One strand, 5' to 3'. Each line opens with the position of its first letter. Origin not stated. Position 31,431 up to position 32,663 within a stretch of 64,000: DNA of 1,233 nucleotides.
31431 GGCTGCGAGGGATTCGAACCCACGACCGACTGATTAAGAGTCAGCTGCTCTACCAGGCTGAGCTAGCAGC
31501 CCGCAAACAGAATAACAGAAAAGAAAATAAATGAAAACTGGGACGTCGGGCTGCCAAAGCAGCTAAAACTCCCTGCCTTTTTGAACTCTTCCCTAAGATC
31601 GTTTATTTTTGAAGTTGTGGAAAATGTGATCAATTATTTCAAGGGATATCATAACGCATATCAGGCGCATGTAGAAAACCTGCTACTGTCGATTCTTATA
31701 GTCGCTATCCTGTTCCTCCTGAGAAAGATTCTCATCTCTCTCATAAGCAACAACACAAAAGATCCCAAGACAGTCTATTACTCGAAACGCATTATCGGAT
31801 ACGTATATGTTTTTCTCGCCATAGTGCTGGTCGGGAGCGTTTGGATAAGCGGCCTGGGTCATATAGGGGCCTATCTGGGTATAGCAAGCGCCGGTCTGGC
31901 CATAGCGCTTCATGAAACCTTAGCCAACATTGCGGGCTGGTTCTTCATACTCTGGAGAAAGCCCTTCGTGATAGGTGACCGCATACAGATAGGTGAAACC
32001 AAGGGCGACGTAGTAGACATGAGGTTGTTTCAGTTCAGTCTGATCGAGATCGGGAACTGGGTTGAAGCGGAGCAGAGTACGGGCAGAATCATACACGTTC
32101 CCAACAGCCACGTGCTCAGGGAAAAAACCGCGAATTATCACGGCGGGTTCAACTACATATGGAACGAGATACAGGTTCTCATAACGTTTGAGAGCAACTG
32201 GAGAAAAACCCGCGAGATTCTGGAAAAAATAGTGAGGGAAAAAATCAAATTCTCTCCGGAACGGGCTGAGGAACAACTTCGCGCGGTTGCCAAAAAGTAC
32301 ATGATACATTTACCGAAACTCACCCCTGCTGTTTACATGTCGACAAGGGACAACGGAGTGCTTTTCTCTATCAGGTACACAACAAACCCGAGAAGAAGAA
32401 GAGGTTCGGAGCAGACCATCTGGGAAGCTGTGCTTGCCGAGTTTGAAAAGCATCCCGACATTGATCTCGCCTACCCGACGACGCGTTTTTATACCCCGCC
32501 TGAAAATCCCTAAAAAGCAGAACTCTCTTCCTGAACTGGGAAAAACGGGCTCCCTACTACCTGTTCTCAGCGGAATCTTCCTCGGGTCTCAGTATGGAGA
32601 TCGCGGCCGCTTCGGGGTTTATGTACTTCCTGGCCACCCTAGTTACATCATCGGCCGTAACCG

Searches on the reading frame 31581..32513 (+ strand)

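Call 26: search_protein_families(library=pfam, proteins=[window:31581-32513:+], max_evalue=0.001)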
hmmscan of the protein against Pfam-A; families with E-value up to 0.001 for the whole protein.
window:31581-32513:+ (310 aa): 1 family
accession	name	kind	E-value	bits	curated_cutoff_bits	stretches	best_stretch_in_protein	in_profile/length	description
PF00924.24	MS_channel_2nd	-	1.2e-13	51.4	20.2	1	113-187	2-67/68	Mechanosensitive ion channel, beta-domain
